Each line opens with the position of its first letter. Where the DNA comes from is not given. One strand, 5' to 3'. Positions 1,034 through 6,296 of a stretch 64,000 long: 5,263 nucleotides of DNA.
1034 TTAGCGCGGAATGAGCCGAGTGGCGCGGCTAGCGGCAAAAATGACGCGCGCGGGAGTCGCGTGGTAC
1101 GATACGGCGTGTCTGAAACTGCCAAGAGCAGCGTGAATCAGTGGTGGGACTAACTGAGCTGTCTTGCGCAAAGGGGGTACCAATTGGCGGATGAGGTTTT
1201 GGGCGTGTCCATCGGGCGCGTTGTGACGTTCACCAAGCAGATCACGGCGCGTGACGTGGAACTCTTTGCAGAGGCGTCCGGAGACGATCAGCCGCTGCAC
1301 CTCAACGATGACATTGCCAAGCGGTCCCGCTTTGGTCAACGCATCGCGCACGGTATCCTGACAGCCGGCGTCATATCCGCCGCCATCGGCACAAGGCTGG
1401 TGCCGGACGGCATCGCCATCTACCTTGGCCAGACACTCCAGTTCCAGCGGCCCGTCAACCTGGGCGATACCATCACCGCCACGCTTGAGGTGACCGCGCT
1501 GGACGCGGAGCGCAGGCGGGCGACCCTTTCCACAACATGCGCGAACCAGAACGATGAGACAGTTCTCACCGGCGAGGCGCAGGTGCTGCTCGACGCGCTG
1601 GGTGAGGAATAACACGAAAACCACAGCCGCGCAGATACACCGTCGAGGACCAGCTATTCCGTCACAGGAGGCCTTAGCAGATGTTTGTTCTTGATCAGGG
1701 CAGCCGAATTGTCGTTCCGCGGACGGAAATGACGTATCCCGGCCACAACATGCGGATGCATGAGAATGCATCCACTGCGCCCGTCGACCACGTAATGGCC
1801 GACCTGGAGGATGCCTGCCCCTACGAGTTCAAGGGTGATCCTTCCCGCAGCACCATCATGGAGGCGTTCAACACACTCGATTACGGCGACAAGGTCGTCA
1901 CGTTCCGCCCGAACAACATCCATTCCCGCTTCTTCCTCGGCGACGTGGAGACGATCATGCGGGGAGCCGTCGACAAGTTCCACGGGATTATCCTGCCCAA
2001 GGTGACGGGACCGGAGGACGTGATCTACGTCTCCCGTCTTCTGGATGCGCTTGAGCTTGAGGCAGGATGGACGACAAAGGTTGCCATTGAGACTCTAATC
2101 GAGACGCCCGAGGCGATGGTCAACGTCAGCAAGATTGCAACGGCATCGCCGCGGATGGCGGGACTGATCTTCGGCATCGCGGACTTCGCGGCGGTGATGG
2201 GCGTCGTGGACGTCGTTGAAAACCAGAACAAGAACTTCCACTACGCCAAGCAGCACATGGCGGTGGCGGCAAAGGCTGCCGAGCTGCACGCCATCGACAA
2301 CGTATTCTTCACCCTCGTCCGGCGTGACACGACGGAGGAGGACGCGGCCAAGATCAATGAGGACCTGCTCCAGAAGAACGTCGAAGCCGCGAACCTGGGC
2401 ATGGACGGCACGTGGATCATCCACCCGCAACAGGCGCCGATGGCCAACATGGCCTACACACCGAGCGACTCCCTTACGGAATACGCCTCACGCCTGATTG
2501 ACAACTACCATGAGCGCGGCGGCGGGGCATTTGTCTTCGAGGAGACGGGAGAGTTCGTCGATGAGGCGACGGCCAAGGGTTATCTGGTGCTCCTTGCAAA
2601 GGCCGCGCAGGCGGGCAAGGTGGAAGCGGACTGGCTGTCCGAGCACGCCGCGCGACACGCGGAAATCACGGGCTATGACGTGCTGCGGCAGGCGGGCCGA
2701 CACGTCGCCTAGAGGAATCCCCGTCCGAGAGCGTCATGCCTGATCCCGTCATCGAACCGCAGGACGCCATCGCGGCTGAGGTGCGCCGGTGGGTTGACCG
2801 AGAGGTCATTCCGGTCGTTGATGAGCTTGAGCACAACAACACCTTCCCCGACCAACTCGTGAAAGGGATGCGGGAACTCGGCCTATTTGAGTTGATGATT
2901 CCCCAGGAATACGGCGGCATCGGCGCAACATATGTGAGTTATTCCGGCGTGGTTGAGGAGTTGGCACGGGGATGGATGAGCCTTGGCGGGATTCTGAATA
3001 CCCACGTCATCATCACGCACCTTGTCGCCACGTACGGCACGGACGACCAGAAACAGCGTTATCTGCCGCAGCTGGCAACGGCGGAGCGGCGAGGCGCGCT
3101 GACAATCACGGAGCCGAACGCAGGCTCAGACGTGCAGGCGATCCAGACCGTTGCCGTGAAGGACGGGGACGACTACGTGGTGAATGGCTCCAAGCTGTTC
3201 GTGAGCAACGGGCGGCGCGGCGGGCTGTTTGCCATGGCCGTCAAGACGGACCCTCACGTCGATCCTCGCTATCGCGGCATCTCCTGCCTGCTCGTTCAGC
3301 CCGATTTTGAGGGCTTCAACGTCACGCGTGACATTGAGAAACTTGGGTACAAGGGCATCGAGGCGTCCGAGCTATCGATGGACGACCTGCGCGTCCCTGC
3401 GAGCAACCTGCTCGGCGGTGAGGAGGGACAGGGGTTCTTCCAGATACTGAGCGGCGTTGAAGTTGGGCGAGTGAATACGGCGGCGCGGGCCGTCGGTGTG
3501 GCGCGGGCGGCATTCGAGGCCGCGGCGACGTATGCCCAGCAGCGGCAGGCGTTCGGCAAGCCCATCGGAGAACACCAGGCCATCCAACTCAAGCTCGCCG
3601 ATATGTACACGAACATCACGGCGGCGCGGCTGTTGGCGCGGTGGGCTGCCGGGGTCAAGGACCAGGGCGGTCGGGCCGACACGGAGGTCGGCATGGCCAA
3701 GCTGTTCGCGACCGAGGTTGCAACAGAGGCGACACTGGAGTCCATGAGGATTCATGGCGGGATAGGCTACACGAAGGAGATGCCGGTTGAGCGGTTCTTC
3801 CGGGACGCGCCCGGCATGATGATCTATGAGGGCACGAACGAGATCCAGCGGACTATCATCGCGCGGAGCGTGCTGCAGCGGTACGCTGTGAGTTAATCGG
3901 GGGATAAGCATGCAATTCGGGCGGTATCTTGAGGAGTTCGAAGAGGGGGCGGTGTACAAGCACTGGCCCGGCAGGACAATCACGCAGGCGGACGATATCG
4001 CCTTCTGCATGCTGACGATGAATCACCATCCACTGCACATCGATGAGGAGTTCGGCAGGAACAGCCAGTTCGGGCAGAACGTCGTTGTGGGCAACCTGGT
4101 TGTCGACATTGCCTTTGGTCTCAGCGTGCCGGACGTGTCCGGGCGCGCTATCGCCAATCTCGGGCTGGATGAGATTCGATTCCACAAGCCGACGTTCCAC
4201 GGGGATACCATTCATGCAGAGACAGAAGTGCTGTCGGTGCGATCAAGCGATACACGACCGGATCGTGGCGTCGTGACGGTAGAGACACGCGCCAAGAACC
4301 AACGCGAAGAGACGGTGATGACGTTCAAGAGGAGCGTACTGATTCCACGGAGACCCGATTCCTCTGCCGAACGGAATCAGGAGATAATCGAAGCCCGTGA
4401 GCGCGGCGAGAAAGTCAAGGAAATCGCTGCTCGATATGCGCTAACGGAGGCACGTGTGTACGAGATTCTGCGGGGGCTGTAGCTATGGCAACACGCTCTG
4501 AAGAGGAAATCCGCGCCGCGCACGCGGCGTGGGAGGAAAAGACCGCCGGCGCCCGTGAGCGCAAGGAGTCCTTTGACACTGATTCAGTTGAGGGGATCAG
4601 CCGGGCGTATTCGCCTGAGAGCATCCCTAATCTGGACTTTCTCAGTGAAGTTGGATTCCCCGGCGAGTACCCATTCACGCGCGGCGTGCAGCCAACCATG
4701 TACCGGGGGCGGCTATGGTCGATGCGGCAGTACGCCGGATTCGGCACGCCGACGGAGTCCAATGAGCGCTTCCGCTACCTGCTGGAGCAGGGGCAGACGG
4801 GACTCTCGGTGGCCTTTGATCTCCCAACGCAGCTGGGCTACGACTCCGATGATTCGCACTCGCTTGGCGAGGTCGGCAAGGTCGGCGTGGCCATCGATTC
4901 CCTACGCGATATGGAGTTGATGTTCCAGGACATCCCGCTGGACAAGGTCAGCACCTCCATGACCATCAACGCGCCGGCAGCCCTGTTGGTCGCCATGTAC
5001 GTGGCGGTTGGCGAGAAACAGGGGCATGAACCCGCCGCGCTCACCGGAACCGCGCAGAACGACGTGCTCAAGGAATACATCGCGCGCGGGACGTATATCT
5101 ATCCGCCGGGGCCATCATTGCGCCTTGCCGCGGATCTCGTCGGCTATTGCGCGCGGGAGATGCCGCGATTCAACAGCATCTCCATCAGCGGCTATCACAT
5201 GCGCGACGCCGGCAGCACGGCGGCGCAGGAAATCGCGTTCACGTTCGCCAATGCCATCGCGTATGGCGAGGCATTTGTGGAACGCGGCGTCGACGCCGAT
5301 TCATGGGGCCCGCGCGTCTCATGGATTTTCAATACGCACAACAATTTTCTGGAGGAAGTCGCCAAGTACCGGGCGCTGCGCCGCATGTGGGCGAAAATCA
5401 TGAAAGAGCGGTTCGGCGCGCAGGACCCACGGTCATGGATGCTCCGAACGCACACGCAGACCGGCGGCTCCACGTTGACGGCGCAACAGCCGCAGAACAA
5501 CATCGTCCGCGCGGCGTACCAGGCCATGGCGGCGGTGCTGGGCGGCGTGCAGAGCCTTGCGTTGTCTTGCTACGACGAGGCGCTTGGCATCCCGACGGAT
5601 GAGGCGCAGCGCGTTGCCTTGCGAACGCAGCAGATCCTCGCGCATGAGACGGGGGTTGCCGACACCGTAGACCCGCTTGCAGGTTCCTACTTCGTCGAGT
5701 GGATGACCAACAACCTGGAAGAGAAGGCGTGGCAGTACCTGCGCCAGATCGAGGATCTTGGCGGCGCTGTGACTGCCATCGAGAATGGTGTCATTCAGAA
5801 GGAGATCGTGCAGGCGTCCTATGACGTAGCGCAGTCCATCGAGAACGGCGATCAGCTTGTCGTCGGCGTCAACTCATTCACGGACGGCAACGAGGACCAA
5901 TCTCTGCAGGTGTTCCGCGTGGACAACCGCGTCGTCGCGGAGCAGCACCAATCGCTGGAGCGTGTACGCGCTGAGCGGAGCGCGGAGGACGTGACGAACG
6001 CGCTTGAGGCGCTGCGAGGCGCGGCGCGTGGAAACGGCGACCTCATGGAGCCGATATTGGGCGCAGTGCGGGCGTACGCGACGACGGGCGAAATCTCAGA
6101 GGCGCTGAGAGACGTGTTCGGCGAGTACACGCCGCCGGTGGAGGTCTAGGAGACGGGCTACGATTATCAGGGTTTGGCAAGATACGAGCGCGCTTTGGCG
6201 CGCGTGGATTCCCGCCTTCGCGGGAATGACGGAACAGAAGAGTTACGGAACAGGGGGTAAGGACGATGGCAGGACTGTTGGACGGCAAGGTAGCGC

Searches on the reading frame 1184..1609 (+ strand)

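Call 82: search_protein_families(library=pfam, proteins=[window:1184-1609:+], max_evalue=0.00001)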
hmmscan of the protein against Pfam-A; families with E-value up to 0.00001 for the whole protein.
window:1184-1609:+ (142 aa): 2 families
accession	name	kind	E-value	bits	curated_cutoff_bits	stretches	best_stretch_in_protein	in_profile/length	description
PF01575.25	MaoC_dehydratas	-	6.9e-23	81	27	1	10-111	6-109/123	MaoC like domain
PF13452.11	FAS1_DH_region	-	1.1e-08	35.7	22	1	15-129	9-131/132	FAS1-like, dehydratase domain region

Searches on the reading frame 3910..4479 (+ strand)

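Call 82: search_protein_families(library=pfam, proteins=[window:3910-4479:+], max_evalue=0.00001)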
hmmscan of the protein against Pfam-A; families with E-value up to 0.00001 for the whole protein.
window:3910-4479:+ (190 aa): 3 families
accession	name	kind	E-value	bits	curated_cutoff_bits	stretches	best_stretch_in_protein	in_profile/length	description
PF19315.5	MC_hydratase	-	2.4e-22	80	26.5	1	4-158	21-177/353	Mesaconyl-CoA hydratase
PF01575.25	MaoC_dehydratas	-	8.2e-20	71.1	27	1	13-125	7-118/123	MaoC like domain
PF13452.11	FAS1_DH_region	-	3.7e-06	27.6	22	1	36-138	26-131/132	FAS1-like, dehydratase domain region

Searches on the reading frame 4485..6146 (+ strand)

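Call 82: search_protein_families(library=pfam, proteins=[window:4485-6146:+], max_evalue=0.00001)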
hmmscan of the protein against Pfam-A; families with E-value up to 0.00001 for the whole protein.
window:4485-6146:+ (554 aa): 1 family
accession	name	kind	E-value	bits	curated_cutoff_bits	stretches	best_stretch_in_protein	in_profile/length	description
PF01642.28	MM_CoA_mutase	-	2.5e-213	709.7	22.1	1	37-546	7-512/512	Methylmalonyl-CoA mutase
